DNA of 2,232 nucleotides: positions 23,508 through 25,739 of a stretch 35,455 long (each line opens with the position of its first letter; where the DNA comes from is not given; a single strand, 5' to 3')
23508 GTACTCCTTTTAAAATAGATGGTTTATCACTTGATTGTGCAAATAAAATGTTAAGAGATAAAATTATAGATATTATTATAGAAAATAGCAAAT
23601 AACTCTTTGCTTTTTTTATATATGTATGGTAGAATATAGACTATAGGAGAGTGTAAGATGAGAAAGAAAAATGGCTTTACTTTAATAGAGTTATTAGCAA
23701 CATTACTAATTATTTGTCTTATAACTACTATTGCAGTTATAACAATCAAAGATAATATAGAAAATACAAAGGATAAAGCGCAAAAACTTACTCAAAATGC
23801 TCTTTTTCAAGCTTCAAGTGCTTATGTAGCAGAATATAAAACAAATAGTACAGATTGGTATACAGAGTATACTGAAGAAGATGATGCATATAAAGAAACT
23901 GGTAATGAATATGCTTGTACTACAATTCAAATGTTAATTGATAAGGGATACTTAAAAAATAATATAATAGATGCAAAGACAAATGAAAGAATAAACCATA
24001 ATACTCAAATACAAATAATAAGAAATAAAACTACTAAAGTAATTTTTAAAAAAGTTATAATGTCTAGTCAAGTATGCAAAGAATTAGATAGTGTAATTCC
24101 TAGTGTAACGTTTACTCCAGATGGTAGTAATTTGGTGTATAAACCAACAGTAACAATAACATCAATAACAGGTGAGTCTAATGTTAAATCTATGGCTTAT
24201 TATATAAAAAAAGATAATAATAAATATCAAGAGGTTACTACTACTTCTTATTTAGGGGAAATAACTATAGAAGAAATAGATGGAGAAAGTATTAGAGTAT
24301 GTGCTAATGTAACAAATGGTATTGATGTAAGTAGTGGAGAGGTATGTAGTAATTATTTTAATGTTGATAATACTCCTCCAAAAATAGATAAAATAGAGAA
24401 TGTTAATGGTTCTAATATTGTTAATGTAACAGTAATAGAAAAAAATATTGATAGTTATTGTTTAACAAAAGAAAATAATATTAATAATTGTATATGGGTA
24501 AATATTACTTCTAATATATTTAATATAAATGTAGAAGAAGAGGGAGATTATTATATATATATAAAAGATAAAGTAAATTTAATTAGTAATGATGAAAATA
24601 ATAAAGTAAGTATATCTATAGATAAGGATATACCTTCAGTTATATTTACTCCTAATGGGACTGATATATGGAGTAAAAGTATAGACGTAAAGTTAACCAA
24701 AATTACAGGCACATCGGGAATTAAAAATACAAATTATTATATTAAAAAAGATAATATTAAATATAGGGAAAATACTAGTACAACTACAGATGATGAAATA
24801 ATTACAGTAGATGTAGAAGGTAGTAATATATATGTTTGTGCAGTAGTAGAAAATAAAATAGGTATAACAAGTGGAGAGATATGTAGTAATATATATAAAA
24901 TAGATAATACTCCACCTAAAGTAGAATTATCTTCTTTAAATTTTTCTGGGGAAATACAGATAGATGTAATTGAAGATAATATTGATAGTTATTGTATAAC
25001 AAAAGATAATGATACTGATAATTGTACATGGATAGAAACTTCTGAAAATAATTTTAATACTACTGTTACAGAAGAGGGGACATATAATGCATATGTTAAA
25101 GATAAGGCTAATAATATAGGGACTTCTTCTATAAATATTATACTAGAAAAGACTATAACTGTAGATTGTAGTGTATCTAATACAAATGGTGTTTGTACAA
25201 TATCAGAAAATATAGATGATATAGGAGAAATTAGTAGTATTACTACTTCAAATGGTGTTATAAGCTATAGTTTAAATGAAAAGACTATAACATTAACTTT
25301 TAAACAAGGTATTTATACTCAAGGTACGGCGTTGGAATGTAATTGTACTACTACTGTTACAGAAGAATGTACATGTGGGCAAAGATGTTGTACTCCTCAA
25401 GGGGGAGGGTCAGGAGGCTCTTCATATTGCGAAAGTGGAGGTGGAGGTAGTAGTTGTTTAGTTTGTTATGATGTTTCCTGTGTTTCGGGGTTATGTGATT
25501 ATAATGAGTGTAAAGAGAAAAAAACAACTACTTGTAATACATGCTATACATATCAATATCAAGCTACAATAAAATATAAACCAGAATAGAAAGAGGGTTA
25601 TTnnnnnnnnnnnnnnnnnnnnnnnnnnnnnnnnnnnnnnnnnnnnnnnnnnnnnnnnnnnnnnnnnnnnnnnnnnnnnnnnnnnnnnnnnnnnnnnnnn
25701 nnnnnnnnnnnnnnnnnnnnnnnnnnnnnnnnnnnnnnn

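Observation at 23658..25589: Orphan 643-aa modular type IV pilin with grafted Ig-like modules and no pilus machinery in 35 kb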

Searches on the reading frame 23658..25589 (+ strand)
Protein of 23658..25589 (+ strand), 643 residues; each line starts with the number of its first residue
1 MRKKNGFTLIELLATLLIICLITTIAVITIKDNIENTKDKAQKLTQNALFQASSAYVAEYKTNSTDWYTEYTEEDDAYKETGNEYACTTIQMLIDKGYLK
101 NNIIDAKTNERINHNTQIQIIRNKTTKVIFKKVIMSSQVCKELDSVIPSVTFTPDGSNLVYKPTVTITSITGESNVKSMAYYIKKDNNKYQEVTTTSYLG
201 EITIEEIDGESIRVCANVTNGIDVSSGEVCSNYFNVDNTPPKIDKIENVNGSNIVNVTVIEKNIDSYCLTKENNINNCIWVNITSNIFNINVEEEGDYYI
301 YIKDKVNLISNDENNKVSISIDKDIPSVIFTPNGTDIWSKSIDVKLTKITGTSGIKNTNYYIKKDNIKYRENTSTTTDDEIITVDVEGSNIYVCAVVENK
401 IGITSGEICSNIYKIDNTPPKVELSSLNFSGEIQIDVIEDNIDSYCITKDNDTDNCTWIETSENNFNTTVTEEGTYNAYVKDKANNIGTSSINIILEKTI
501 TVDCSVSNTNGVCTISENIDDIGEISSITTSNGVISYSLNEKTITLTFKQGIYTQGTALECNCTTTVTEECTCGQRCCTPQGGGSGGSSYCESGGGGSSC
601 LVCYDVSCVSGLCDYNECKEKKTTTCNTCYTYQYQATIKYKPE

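Call 5: search_protein_families(library=pfam, proteins=[window:23658-25589:+], max_evalue=0.1)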
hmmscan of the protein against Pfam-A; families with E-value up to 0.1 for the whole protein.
window:23658-25589:+ (643 aa): 2 families
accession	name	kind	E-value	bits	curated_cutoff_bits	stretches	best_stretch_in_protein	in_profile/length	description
PF07963.17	N_methyl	-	3.5e-06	26.8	21.2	1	1-26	1-26/27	Prokaryotic N-terminal methylation motif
PF17340.7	DUF5370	-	0.052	13.8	25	0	426-449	37-61/63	Family of unknown function (DUF5370)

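Call 6: search_protein_families(library=ncbifam, proteins=[window:23658-25589:+], max_evalue=0.1)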
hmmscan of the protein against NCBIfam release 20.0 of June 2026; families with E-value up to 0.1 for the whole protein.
window:23658-25589:+ (643 aa): 10 families
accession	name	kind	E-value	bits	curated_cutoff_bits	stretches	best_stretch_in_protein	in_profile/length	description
TIGR02532.1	IV_pilin_GFxxxE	domain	4.7e-06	26.2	16.3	1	5-27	2-24/24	prepilin-type N-terminal cleavage/methylation domain-containing protein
TIGR01708.2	typeII_sec_gspH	equivalog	2.3e-05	24.4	80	1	5-49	2-48/169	type II secretion system minor pseudopilin GspH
NF040999.1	pilin_ComGC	equivalog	3.5e-05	23.9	75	1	5-65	2-58/84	competence type IV pilus major pilin ComGC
NF041013.1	T4P_ComGE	equivalog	5.2e-05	23.3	49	1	3-61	2-61/83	competence type IV pilus minor pilin ComGE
NF041775.1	typeIV_PilA_Myxo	equivalog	0.00021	21.3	400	1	4-87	10-88/214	type IV pilin protein PilA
NF040982.1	ComGD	equivalog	0.0056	17.1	70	1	4-121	1-119/139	competence type IV pilus minor pilin ComGD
TIGR01710.1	typeII_sec_gspG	equivalog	0.0087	16.1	88.85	1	6-56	2-52/134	type II secretion system major pseudopilin GspG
NF041002.1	pilin_ComGF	equivalog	0.017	15.3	80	1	5-43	2-40/139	competence type IV pilus minor pilin ComGF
NF007800.0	PRK10506.1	equivalog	0.048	13.5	158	1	1-32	5-36/163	prepilin peptidase-dependent protein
NF007862.0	PRK10574.1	equivalog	0.056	13.6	138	1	1-34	1-34/145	prepilin peptidase-dependent pilin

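Call 9: find_homologous_proteins(query=window:23658-25589:+)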
Query window:23658-25589:+ (643 aa): 19 proteins with E <= 0.001 among 8000 candidates.
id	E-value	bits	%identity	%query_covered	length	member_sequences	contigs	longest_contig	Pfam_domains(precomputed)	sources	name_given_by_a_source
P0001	0.0e+0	1335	94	100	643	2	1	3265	PF07963.18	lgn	-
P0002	1.2e-201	690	53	100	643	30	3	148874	PF12019.14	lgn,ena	-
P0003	1.1e-21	95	37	29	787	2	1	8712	PF07963.18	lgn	-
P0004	3.2e-11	61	32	37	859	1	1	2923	PF07963.18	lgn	-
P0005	1.5e-10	59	27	37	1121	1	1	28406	PF07963.18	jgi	-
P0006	7.4e-10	56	38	21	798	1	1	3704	PF07963.18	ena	-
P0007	1.7e-8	52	33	26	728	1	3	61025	PF09479.17,PF07963.18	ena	-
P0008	2.2e-8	52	35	20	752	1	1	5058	PF07963.18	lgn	-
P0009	3.8e-8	51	34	23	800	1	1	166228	PF09479.17,PF07963.18,PF18998.7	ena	-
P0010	8.2e-8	50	32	26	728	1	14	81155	PF09479.17,PF07963.18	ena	-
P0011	9.5e-8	49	32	26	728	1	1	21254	PF09479.17,PF07963.18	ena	-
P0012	9.7e-8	49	32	26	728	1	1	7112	PF09479.17,PF07963.18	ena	-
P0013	1.2e-7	49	33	23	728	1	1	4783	PF09479.17,PF07963.18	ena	-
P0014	1.5e-7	49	32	26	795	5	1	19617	PF09479.17,PF07963.18,PF18998.7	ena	-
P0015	1.5e-7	49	33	23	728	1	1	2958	PF09479.17,PF07963.18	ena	-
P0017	7.1e-7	47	35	23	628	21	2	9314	PF07963.18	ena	-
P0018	1.5e-6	46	31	23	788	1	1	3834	PF09479.17,PF07963.18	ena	-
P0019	1.8e-6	45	32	34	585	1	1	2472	PF07963.18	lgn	-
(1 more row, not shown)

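Call 10: find_encoding_contigs(protein=window:23658-25589:+, flank=10000)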
Protein window:23658-25589:+ (643 aa): 1 contig read that carries it; 1 place shown.
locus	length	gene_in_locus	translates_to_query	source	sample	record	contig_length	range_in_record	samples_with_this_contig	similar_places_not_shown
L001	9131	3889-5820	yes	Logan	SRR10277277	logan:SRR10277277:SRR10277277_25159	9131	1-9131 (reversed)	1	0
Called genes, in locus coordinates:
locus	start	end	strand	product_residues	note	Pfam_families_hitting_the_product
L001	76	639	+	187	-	PF01553:Acyltransferase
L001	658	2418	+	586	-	PF00501:AMP-binding, PF13193:AMP-binding_C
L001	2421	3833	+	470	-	PF01066:CDP-OH_P_transf, PF01553:Acyltransferase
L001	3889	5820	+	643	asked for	PF07963:N_methyl (weak)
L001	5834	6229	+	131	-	-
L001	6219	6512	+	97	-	-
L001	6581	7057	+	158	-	PF11611:DUF4352 (weak)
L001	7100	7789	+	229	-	PF20582:UPF0758_N, PF04002:RadC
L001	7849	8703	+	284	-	PF04085:MreC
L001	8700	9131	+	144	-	?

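Call 11: find_encoding_contigs(protein=P0002, flank=10000, max_places=3)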
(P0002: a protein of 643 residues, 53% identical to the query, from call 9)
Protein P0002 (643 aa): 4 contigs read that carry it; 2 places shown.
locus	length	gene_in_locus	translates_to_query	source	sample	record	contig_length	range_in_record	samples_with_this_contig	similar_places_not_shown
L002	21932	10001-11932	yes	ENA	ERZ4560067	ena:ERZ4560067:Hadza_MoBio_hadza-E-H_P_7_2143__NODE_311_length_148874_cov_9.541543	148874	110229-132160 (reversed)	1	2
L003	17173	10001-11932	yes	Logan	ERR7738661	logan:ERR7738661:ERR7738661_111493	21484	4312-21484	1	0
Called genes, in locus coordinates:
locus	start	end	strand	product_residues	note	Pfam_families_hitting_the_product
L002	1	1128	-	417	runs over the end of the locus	PF06245:DUF1015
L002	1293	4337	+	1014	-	-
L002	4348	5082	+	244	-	-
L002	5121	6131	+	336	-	PF01522:Polysacc_deac_1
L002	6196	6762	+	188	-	PF01553:Acyltransferase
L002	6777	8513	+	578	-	PF00501:AMP-binding, PF13193:AMP-binding_C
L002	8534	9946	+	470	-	PF01066:CDP-OH_P_transf, PF01553:Acyltransferase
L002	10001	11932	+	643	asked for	PF12019:GspH (faint)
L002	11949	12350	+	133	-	-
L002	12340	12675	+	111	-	-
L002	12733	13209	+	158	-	PF11611:DUF4352 (weak)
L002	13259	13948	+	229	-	PF20582:UPF0758_N, PF04002:RadC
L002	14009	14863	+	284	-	PF04085:MreC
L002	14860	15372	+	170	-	-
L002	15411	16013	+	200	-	PF01551:Peptidase_M23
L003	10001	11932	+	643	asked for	PF12019:GspH (faint)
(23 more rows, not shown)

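Call 12: find_related_loci(query=window:23658-25589:+, collection=genome_contigs, flank=10000)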
Query window:23658-25589:+ (643 aa) in genome_contigs; peptide patterns used: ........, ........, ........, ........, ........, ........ (x = any residue, [..] = any of these).
51 stretches matched a pattern, but none encodes a relative of the query by tblastn (E <= 1e-3).

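Call 14: find_encoding_contigs(protein=P0009, flank=10000, max_places=1)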
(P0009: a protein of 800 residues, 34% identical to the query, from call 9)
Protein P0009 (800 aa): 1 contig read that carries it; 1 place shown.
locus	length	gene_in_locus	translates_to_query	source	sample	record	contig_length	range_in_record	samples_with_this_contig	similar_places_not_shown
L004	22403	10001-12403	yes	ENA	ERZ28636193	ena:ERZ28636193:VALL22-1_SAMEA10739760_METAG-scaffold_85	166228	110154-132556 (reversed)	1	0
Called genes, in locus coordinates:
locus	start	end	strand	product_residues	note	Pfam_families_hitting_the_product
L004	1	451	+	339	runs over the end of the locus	PF13310:Virulence_RhuM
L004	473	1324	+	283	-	PF03193:RsgA_GTPase (weak), PF01926:MMR_HSR1, PF02421:FeoB_N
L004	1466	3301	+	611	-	PF07728:AAA_5 (faint)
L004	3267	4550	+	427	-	PF13203:DUF2201_N, PF09967:DUF2201 (weak)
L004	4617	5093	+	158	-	PF02620:YceD (faint)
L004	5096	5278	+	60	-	PF01783:Ribosomal_L32p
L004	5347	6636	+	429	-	PF02403:Seryl_tRNA_N, PF00587:tRNA-synt_2b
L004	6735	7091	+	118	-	PF00392:GntR, PF14502:HTH_41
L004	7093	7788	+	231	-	PF00005:ABC_tran, PF13304:AAA_21 (weak)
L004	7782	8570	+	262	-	-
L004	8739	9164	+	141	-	PF27746:Small_heat_shock_put (weak), PF00011:HSP20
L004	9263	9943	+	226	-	PF20582:UPF0758_N, PF04002:RadC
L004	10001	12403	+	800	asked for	PF07963:N_methyl (weak), PF09479:Flg_new, PF18998:Flg_new_2 (weak)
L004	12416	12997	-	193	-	PF01205:Impact_N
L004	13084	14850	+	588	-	PF01541:GIY-YIG, PF27096:UvrC_M, PF22920:UvrC_RNaseH, PF08459:UvrC_RNaseH_dom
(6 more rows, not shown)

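Call 15: find_encoding_contigs(protein=P0005, flank=10000, max_places=1)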
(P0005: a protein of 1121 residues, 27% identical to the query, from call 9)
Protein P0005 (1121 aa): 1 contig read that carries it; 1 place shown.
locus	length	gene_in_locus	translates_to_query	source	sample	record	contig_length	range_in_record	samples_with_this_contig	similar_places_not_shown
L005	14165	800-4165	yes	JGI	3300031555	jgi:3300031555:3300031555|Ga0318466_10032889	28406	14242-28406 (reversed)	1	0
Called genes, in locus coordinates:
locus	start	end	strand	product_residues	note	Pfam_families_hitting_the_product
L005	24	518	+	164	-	-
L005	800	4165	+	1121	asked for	PF07963:N_methyl (weak)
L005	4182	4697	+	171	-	-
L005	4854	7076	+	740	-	PF12846:AAA_10 (faint), PF17854:FtsK_alpha, PF01580:FtsK_SpoIIIE, PF09397:FtsK_gamma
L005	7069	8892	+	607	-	PF07963:N_methyl (weak)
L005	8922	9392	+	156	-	-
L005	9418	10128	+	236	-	PF01048:PNP_UDP_1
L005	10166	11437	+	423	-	PF05193:Peptidase_M16_C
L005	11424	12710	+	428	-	PF00675:Peptidase_M16, PF05193:Peptidase_M16_C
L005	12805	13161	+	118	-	PF01245:Ribosomal_L19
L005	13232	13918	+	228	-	-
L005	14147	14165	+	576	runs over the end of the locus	PF00664:ABC_membrane, PF00005:ABC_tran, PF02463:SMC_N (weak)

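Call 29: predict_structure(alignment_id=A1)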
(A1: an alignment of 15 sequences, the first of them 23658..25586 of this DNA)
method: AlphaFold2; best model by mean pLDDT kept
length: 643 residues; sequences in the alignment: 15
mean_pLDDT: 73.5   pTM: 0.44
mean pLDDT of the five models: 73.5, 73.1, 71.2, 70.8, 70.7
residues with pLDDT >= 90: 122; 70-90: 320; 50-70: 103; < 50: 98
segments of 3 or more residues with pLDDT < 50: 1-4, 529-533, 538-540, 552-630
pLDDT, mean of each block of 10 residues (from residue 1): 48 77 78 58 79 86 79 75 86 86 81 84 86 69 74 63 78 83 83 85 71 86 85 77 86 88 84 83 90 88 84 81 88 86 92 88 91 89 90 93 91 91 82 86 90 85 89 88 91 78 58 58 52 50 53 40 30 28 26 29 28 29 36 62 59
secondary structure, 60 per line:
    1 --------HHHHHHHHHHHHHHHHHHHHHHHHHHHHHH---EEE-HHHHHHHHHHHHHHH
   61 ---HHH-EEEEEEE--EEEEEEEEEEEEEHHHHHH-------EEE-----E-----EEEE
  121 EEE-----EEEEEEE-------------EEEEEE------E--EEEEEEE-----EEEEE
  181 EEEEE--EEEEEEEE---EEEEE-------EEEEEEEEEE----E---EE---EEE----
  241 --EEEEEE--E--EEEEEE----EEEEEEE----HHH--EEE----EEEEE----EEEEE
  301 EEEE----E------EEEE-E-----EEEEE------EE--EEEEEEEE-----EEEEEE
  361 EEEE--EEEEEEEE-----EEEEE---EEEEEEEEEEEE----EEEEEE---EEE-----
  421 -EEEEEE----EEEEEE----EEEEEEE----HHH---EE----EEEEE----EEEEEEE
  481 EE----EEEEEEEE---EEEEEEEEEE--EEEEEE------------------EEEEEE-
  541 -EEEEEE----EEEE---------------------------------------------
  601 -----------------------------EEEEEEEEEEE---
elements in order: H9-38 E42-44 H46-60 E68-74 E77-89 H90-95 E103-105 E117-123 E129-135 E149-154 E164-170 E176-185 E188-195 E199-203 E211-220 E234-236 E243-248 E254-259 E264-270 E280-282 E287-291 E296-304 E316-319 E327-331 E342-349 E355-364 E367-374 E380-384 E388-399 E404-409 E413-415 E422-427 E432-437 E442-448 E465-469 E474-482 E487-494 E498-507 E510-515 E534-539 E542-547 E552-555 E630-640

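Call 30: search_protein_representatives(protein=window:23658-25589:+)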
Query: 643 residues. Proteins with E-value up to 0.001 (for the whole library): 550; up to 1e-10: 64; up to 1e-30: 4. The best 150 are listed.
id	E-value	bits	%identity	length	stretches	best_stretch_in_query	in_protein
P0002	3.7e-202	689.9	54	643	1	1-642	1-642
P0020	5.8e-65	236.7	39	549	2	4-157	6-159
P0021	1.6e-47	179.2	28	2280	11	262-498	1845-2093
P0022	3.3e-35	138.5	35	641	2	1-247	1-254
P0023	9.8e-28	113.8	38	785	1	2-252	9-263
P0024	5.8e-27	111.2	31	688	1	1-505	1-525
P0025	6.7e-27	111.0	33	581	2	2-244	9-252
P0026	1.6e-25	106.5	38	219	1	1-216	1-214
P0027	2.0e-25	106.2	30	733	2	5-317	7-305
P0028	1.1e-24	103.6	33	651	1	4-242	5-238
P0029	1.0e-23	100.5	32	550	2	2-243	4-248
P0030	2.5e-23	99.2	31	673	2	2-366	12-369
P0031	2.7e-22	95.8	36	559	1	2-258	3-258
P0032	3.2e-22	95.6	34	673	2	2-365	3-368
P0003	3.5e-22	95.4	39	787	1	2-190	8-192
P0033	1.3e-21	93.5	37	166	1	1-153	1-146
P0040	1.5e-15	73.5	38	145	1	2-139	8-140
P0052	2.4e-13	66.3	41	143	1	3-148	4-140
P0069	1.0e-11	60.8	39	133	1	1-141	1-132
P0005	4.8e-11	58.6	33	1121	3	2-153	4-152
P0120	4.3e-09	52.2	40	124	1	1-125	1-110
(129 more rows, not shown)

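Call 32: find_encoding_contigs(protein=P0033, flank=10000, max_places=2)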
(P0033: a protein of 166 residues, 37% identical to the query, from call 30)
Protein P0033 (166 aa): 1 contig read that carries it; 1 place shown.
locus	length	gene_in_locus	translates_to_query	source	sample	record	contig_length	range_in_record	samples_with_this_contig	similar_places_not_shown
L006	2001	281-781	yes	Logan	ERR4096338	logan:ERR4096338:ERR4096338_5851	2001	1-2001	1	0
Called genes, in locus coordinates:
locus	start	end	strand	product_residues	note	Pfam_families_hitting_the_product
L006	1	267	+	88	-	?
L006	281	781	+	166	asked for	PF07963:N_methyl (weak)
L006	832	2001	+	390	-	?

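Call 34: fold_search(model_id=the predicted structure, library=pdb)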
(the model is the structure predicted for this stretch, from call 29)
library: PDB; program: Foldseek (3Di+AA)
matches with E <= 10: 1785; with E <= 0.001: 163
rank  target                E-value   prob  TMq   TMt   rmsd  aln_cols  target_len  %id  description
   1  9flw_A                1.4e-10  1.00  0.31  0.36  14.9       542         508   13  CryoEM structure of the fragment-6 (3571-4078) in the grappling hook protein A (GhpA) in the bacterium Aureispira sp.  (released 2024-10-16)
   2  9flp_A                2.2e-10  1.00  0.34  0.26  14.5       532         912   10  CryoEM structure of the neck (1403-2314) in the grappling hook protein A (GhpA) in the bacterium Aureispira sp. CCB-QB (released 2024-10-16)
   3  9fly_A                5.8e-10  1.00  0.33  0.26  15.6       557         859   11  CryoEM structure of the base (4151-5009) in the grappling hook protein A (GhpA) in the bacterium Aureispira sp. CCB-QB (released 2024-10-16)
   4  9fls_A                6.7e-10  1.00  0.32  0.51   7.2       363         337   15  CryoEM structure of the fragment-3 (2061-2397) in the grappling hook protein A (GhpA) in the bacterium Aureispira sp.  (released 2024-10-16)
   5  8v2b_B                7.7e-10  1.00  0.19  0.21  30.8       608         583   12  Cryo-EM structure of mouse type II OSM receptor complex: model for full extracellular assembly (released 2024-11-20)
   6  9u5z_E                2.1e-09  1.00  0.15  0.08  53.3       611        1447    8  C3 convertases zymogen C4b2 in activation state (released 2026-01-14)
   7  9flv_A                2.5e-09  1.00  0.32  0.45  13.4       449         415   12  CryoEM structure of the fragment-5 (2393-2807) in the grappling hook protein A (GhpA) in the bacterium Aureispira sp.  (released 2024-10-16)
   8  4yfd_A                4.7e-09  1.00  0.23  0.29  18.4       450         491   12  Crystal structure PTP delta Ig1-Fn2 in complex with IL-1RAcP (released 2015-05-06)
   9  6tpw                  5.2e-09  1.00  0.21  0.32  13.2       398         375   10  Crystal structures of FNIII domain one through four of the human leucocyte common antigen-related protein ( LAR) (released 2020-05-13)
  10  4pbx                  7.2e-09  1.00  0.22  0.24  18.0       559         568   11  Crystal structure of the six N-terminal domains of human receptor protein tyrosine phosphatase sigma (released 2014-11-12)
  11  9flu_A                1.0e-08  1.00  0.32  0.51   7.6       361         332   15  CryoEM structure of the fragment-1 (3402-3733) in the grappling hook protein A (GhpA) in the bacterium Aureispira sp.  (released 2024-10-16)
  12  9fx2                  1.9e-08  1.00  0.14  0.09  40.2       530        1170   10  Structure of methylamine activated CD109 (released 2025-03-19)
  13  3l5h_A                2.0e-08  1.00  0.18  0.20  32.4       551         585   12  Crystal structure of the full ectodomain of human gp130: New insights into the molecular assembly of receptor complexe (released 2010-05-19)
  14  9flx_A                2.5e-08  1.00  0.30  0.46   8.9       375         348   15  CryoEM structure of the fragment-4 (4074-4421) in the grappling hook protein A (GhpA) in the bacterium Aureispira sp.  (released 2024-10-16)
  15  2yn3_A                2.8e-08  1.00  0.21  0.39  10.2       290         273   16  Structural insight into the giant calcium-binding adhesin SiiE: implications for the adhesion of Salmonella enterica t (released 2013-04-03)
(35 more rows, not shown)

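Call 35: find_encoding_contigs(protein=P0069, flank=10000, max_places=2)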
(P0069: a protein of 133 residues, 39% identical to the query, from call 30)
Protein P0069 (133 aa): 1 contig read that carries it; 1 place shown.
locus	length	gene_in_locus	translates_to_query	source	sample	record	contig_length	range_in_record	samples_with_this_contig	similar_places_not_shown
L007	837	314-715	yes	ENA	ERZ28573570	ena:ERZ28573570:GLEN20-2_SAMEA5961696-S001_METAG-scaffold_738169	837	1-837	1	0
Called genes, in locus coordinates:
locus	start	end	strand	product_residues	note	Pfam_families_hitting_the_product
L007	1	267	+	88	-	?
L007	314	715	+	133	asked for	PF07963:N_methyl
